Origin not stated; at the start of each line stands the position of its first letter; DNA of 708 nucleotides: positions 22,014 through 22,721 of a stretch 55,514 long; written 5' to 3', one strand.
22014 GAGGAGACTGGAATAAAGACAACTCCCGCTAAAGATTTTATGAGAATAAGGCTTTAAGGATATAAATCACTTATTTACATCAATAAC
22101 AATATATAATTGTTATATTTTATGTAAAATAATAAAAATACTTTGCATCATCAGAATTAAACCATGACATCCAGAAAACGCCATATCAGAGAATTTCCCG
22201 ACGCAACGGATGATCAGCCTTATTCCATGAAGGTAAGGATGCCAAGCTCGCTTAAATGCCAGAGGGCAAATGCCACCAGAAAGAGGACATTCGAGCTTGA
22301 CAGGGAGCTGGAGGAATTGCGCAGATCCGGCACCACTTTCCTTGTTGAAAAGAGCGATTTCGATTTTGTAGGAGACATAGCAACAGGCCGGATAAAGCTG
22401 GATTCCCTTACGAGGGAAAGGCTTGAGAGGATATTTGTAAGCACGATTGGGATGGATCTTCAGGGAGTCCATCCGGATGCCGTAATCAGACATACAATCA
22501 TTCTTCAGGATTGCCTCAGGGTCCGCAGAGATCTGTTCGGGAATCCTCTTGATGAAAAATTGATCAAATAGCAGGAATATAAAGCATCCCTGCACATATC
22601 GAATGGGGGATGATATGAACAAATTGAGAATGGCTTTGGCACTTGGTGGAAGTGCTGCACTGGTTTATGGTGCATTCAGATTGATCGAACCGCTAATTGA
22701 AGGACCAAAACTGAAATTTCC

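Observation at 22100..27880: AT-rich block of six same-strand orphan genes, mostly exported: candidate accessory cell-surface or host-interaction module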

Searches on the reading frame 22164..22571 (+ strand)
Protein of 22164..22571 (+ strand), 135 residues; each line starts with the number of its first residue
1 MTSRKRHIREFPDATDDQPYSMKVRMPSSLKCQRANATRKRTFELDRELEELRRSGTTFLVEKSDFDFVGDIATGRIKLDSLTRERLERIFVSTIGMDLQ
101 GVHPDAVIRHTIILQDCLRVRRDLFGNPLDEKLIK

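Call 3: search_protein_families(library=pfam, proteins=[window:22164-22571:+], max_evalue=1)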
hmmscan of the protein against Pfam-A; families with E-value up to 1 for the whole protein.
window:22164-22571:+ (135 aa): 0 families

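Call 4: search_protein_families(library=ncbifam, proteins=[window:22164-22571:+], max_evalue=1)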
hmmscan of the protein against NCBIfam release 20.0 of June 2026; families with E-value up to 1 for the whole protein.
window:22164-22571:+ (135 aa): 0 families

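Call 6: list_cluster_members(proteins=[window:22164-22571:+, window:22603-24042:+, window:24039-24788:+, window:24963-25625:+, window:25662-26633:+, window:26678-27862:+, window:21315-22070:+, window:27894-30203:+, window:20320-21243:-])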
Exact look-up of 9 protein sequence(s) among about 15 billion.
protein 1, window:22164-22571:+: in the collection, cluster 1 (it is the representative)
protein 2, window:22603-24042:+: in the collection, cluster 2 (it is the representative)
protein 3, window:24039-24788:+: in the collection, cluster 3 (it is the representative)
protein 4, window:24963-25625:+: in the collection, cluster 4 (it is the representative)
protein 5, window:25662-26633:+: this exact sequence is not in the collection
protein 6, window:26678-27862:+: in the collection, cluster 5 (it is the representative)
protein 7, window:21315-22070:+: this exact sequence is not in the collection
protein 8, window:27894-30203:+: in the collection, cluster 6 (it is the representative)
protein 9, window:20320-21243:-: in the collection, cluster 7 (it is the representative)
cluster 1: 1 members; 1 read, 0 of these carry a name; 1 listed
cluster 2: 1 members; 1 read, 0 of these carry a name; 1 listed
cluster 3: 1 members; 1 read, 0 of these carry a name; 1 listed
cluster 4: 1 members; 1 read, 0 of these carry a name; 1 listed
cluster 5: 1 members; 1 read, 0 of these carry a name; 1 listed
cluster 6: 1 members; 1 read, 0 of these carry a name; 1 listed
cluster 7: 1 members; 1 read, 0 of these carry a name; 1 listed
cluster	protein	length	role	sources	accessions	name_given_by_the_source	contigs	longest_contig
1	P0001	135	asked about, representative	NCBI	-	-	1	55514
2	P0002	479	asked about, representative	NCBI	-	-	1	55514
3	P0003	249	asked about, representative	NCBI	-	-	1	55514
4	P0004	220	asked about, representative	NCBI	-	-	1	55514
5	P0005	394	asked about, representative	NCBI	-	-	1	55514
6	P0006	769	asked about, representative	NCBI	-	-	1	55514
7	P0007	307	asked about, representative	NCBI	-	-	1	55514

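Call 16: search_protein_families(library=phrogs, proteins=[window:22164-22571:+], max_evalue=0.1)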
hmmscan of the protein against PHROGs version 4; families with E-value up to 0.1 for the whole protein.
window:22164-22571:+ (135 aa): 0 families

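Call 17: search_protein_families(library=padloc, proteins=[window:22164-22571:+], max_evalue=0.1)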
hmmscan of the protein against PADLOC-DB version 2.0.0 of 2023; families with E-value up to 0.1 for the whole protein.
window:22164-22571:+ (135 aa): 0 families

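Call 34: predict_structure(alignment_id=A2)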
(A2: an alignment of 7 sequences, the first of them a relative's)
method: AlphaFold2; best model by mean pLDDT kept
length: 220 residues; sequences in the alignment: 7
mean_pLDDT: 63.5   pTM: 0.63
mean pLDDT of the five models: 63.5, 63.0, 60.0, 59.4, 57.7
residues with pLDDT >= 90: 9; 70-90: 100; 50-70: 39; < 50: 72
segments of 3 or more residues with pLDDT < 50: 1-40, 84-101, 110-115, 216-220
pLDDT, mean of each block of 10 residues (from residue 1): 37 34 30 33 61 89 80 67 47 45 55 49 65 86 80 76 78 84 85 78 85 54
secondary structure, 60 per line:
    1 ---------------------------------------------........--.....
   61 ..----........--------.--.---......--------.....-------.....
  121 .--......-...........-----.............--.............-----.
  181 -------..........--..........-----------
elements in order: E46-53 E56-62 H67-74 E90-95 E104-108 E116-121 E124-129 H131-141 E147-159 E162-174 E188-197 E200-209

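Call 37: fold_search(model_id=the predicted structure, library=pdb)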
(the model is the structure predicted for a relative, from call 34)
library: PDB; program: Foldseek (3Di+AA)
matches with E <= 10: 633; with E <= 0.001: 0
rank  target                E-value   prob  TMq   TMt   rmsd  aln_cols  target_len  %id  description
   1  3emo_A                1.7e-01  0.82  0.18  0.30   3.7        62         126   16  Crystal structure of transmembrane Hia 973-1098 (released 2008-11-04)
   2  9fyn                  2.3e-01  0.06  0.12  0.05  21.1       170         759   12  Lacto-N-biosidase from Trueperella pyogenes (released 2024-10-09)
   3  2gr8_A                3.0e-01  0.66  0.18  0.45   3.8        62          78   16  Hia 1022-1098 (released 2006-05-23)
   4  7t4r_N                3.3e-01  0.06  0.14  0.17  19.5       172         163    9  CryoEM structure of the HCMV Pentamer gH/gL/UL128/UL130/UL131A in complex with THBD and neutralizing fabs MSL-109 and  (released 2022-03-23)
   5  6fey_B                3.5e-01  0.12  0.14  0.15  12.9        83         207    8  Crystal structure of Drosophila neural ectodermal development factor Imp-L2 with Drosophila DILP5 insulin (released 2018-09-26)
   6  7svt_I                3.9e-01  0.21  0.15  0.22  10.0        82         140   13  Mycobacterium tuberculosis 3-hydroxyl-ACP dehydratase HadAB in complex with 1,3-diarylpyrazolyl-acylsulfonamide inhibi (released 2022-11-16)
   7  7t4r_E                4.9e-01  0.05  0.13  0.16  19.2       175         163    8  CryoEM structure of the HCMV Pentamer gH/gL/UL128/UL130/UL131A in complex with THBD and neutralizing fabs MSL-109 and  (released 2022-03-23)
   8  7a0h_A                5.2e-01  0.04  0.12  0.10  16.2       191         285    9  Structure of homodimeric actin capping protein alpha subunit from Plasmodium berghei (released 2021-08-18)
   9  9vnj_A                5.5e-01  0.20  0.19  0.33  12.0        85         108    8  Crystal structure of the transmembrane domain of trimeric autotransporter adhesin AtaA in complex with the N-terminal  (released 2025-10-08)
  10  6dms                  5.5e-01  0.08  0.11  0.05  12.9        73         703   14  Endo-fucoidan hydrolase MfFcnA4_H294Q from glycoside hydrolase family 107 (released 2018-10-03)
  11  6fey_A                5.8e-01  0.09  0.12  0.13  11.3        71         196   10  Crystal structure of Drosophila neural ectodermal development factor Imp-L2 with Drosophila DILP5 insulin (released 2018-09-26)
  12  8ttd_A                5.8e-01  0.08  0.13  0.15  16.0       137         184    8  Structure of VPS29 complexed with Fam21A repeat 21 (1328-1341) (released 2024-08-21)
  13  6lsa_C                6.1e-01  0.08  0.16  0.15  17.6       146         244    7  Complex structure of bovine herpesvirus 1 glycoprotein D and bovine nectin-1 IgV (released 2020-06-17)
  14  3nja_C                6.9e-01  0.28  0.15  0.28   7.5        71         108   10  The crystal structure of the PAS domain of a GGDEF family protein from Chromobacterium violaceum ATCC 12472. (released 2010-08-18)
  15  4cbp_B                6.9e-01  0.09  0.14  0.15  11.3        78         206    9  Crystal structure of neural ectodermal development factor IMP-L2. (released 2014-10-29)
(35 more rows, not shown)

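Call 47: search_solved_structures(query=window:22164-22571:+, max_evalue=10)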
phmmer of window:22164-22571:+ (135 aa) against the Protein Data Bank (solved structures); distinct sequences matched with E-value up to 10: 6.
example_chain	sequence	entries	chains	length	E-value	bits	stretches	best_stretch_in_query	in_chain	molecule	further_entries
7a8s_A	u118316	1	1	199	0.11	16.2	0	44-65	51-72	sTIM11_h3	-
6yqy_A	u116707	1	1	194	0.11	16.1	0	44-65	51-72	de novo designed TIM barrel sTIM11noCys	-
8r8n_A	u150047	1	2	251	0.17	15.6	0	39-65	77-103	HalluTIM2-2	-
7osu_A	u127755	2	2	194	0.23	15.1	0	44-65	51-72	sTIM11noCys-SB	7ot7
5bvl_A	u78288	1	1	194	0.31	14.7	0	44-65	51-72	designed TIM barrel sTIM11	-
2iu8_A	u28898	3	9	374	0.53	13.9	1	79-118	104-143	UDP-3-O-[3-HYDROXYMYRISTOYL] GLUCOSAMINE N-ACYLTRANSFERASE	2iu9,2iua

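Call 55: predict_structure(alignment_id=A3)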
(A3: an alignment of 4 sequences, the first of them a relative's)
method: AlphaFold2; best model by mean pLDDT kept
length: 479 residues; sequences in the alignment: 4
mean_pLDDT: 58.8   pTM: 0.58
mean pLDDT of the five models: 58.8, 57.9, 57.2, 54.7, 50.2
residues with pLDDT >= 90: 5; 70-90: 183; 50-70: 132; < 50: 159
segments of 3 or more residues with pLDDT < 50: 1-42, 172-175, 183-201, 224-240, 383-404, 427-479
pLDDT, mean of each block of 10 residues (from residue 1): 29 24 24 30 69 81 77 67 64 71 82 77 87 85 70 73 78 53 48 38 60 67 49 33 69 76 60 57 54 74 81 80 58 82 83 81 81 82 39 35 54 70 51 25 23 24 25 22
secondary structure, 60 per line:
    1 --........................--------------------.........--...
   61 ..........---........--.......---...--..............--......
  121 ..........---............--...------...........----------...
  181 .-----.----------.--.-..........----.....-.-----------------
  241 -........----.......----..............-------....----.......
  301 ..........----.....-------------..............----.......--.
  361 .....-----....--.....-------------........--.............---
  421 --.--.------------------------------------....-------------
elements in order: H3-26 E47-55 E58-70 E74-81 E84-90 E94-96 E99-112 E115-130 E134-145 E157-167 E178-181 H203-212 E217-221 H242-249 E254-260 H265-278 H286-289 H294-310 E315-319 H333-346 E351-357 H360-365 H371-374 E377-381 H395-402 H405-417 H463-466

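Call 57: search_solved_structures(query=A3, max_evalue=10, show_alignments=2)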
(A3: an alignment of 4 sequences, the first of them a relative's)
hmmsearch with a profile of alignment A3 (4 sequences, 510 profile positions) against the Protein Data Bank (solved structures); distinct sequences matched with E-value up to 10: 6.
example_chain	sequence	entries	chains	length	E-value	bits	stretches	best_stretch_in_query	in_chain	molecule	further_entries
4s1a_A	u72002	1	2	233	8.5e-10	41.4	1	267-424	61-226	Uncharacterized protein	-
5oq2_A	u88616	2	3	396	0.0017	20.7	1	261-356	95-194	Cwp19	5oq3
6rzd_A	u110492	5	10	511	0.2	13.8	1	323-357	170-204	exosialidase from uncultured bacterium pG7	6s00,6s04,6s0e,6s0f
3sim_A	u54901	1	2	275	0.37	12.9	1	315-360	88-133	Protein, Family 18 Chitinase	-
4rl3_A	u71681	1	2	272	0.68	12.1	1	319-359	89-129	Chitinase A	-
6o6n_A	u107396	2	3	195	1.8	10.6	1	389-442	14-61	TetR family transcriptional regulator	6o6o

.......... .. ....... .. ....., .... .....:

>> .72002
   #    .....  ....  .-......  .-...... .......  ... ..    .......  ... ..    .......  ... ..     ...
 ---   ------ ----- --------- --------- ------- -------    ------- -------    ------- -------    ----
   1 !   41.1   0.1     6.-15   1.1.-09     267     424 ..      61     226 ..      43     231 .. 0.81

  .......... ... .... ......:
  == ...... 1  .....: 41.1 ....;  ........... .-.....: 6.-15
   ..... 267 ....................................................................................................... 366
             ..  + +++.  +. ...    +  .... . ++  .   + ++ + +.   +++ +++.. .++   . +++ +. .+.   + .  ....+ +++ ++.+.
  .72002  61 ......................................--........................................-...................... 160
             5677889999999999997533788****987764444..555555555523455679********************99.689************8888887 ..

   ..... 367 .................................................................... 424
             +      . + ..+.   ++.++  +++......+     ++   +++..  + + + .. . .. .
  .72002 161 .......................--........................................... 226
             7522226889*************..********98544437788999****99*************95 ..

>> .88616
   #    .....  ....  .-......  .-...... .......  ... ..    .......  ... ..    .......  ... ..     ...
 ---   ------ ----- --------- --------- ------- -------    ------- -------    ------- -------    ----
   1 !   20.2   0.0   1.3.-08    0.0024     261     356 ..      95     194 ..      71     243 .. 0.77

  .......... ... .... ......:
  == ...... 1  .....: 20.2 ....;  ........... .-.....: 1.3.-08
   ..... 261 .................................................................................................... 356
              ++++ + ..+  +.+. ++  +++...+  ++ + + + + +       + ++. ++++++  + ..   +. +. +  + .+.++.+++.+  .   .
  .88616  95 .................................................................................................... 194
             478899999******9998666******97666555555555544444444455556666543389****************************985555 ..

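Call 58: fold_search(model_id=the predicted structure, library=pdb)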
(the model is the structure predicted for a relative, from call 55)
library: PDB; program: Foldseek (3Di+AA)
matches with E <= 10: 1272; with E <= 0.001: 24
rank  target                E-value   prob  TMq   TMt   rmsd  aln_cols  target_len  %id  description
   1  3b9a_A                4.9e-06  1.00  0.23  0.21  15.2       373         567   10  Crystal structure of Vibrio harveyi chitinase A complexed with hexasaccharide (released 2008-04-01)
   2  3b9e                  5.8e-06  1.00  0.24  0.20  16.6       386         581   11  Crystal structure of inactive mutant E315M chitinase A from Vibrio harveyi (released 2008-04-01)
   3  6gvd                  6.2e-06  1.00  0.24  0.22  22.1       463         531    9  Alpha-galactosidase from Thermotoga maritima in complex with cyclohexene-based carbasugar mimic of galactose (released 2018-08-22)
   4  5i0d_A                6.9e-06  1.00  0.28  0.14  27.9       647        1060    8  Cycloalternan-forming enzyme from Listeria monocytogenes in complex with cycloalternan (released 2016-12-14)
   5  5e70_C                8.2e-06  1.00  0.27  0.23  18.5       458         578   11  Crystal structure of Ecoli Branching Enzyme with gamma cyclodextrin (released 2015-12-16)
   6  3b8s_A                9.2e-06  1.00  0.23  0.20  15.5       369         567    9  Crystal structure of wild-type chitinase A from Vibrio harveyi (released 2008-04-01)
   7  1zy9                  1.6e-05  1.00  0.25  0.23  22.4       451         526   10  Crystal structure of Alpha-galactosidase (EC 3.2.1.22) (Melibiase) (tm1192) from Thermotoga maritima at 2.34 A resolutio (released 2005-07-12)
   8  5f7u_A                1.7e-05  0.99  0.23  0.12  28.1       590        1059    8  Cycloalternan-forming enzyme from Listeria monocytogenes in complex with pentasaccharide substrate (released 2016-09-21)
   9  4kmq                  2.6e-05  0.99  0.23  0.12  28.1       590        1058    8  1.9 Angstrom resolution crystal structure of uncharacterized protein lmo2446 from Listeria monocytogenes EGD-e (released 2013-05-29)
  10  4kwu                  3.5e-05  0.99  0.28  0.15  28.0       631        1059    8  1.9 Angstrom resolution crystal structure of uncharacterized protein lmo2446 from Listeria monocytogenes EGD-e in comple (released 2013-06-19)
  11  5m12                  3.7e-05  0.99  0.24  0.22  21.6       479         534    9  Structure of GH36 alpha-galactosidase from Thermotoga maritima in complex with intact cyclopropyl-carbasugar. (released 2016-11-09)
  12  9xvv_C                6.9e-05  0.99  0.26  0.17  22.9       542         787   10  Maltoheptaose-bound Arabidopsis ISA2-ISA1-ISA1 heterotrimer (released 2026-04-08)
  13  3arp                  1.9e-04  0.99  0.26  0.22  16.2       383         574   11  Crystal Structure Analysis of Chitinase A from Vibrio harveyi with novel inhibitors - complex structure with DEQUALINIUM (released 2011-04-20)
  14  5dez_A                2.0e-04  0.99  0.24  0.22  13.7       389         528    9  Crystal structure of AcMNPV Chitinase A (released 2016-09-07)
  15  8zqa_F                2.2e-04  0.99  0.29  0.24  17.7       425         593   13  Crystal structure of 1,4-alpha-glucan branching protein from Rhodothermus profundi (released 2024-10-02)
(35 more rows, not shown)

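Call 72: find_related_loci(query=window:22164-22571:+, collection=viral_contigs, flank=5000)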
Query window:22164-22571:+ (135 aa) in viral_contigs; peptide patterns used: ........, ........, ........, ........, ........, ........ (x = any residue, [..] = any of these).
17 stretches matched a pattern, but none encodes a relative of the query by tblastn (E <= 1e-3).

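Call 73: find_related_loci(query=window:22164-22571:+, collection=metagenome_contigs, flank=6000)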
Query window:22164-22571:+ (135 aa) in metagenome_contigs; peptide patterns used: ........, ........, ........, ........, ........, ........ (x = any residue, [..] = any of these).
292 stretches matched a pattern, but none encodes a relative of the query by tblastn (E <= 1e-3).

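Call 85: fold_search(model_id=the predicted structure, library=viral)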
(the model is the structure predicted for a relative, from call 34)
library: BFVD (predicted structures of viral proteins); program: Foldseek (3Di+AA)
matches with E <= 10: 947; with E <= 0.001: 0
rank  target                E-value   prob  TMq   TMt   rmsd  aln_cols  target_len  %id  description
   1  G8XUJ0                2.6e-02  0.15  0.15  0.09  23.5       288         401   11  Membrane protein A24 [Aotine betaherpesvirus 1]
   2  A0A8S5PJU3            2.7e-02  0.23  0.18  0.21  41.6       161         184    7  DUF6808 domain-containing protein [Myoviridae sp. ctsK93]
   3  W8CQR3                2.9e-02  0.20  0.18  0.19  40.4       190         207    9  (no name in the UniProt tables at hand)
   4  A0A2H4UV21            3.8e-02  0.30  0.19  0.15  16.7       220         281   10  Uncharacterized protein [Bodo saltans virus]
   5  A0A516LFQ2            4.5e-02  0.30  0.18  0.21  33.8       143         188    7  (no name in the UniProt tables at hand)
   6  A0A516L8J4            4.7e-02  0.63  0.17  0.16  11.3        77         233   14  (no name in the UniProt tables at hand)
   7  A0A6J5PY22            5.0e-02  0.21  0.17  0.15  34.0       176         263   10  Uncharacterized protein [uncultured Caudovirales phage]
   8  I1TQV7                5.9e-02  0.30  0.21  0.18  16.7       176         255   15  (no name in the UniProt tables at hand)
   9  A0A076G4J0            6.2e-02  0.16  0.14  0.07  19.6       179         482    9  Homing endonuclease [Staphylococcus phage MCE-2014]
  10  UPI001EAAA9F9         8.7e-02  0.69  0.18  0.18   9.6        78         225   13  (no name look-up for this kind of identifier)
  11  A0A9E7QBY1            9.7e-02  0.33  0.15  0.18   5.3        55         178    9  Uncharacterized protein [Gordonia phage Aleemily]
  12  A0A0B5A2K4            1.0e-01  0.95  0.19  0.43   2.6        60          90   12  Trimeric autotransporter adhesin YadA-like C-terminal membrane anchor domain-containing protein [Yersinia phage vB_YenM_TG1]
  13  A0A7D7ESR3            1.2e-01  0.08  0.10  0.05  13.5       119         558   12  Uncharacterized protein [Pseudomonas phage Persinger]
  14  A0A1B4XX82            1.3e-01  0.89  0.17  0.34   3.9        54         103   13  Uncharacterized protein [Tenacibaculum phage pT24]
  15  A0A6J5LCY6            1.3e-01  0.21  0.24  0.17  26.1       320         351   10  Uncharacterized protein [uncultured Caudovirales phage]
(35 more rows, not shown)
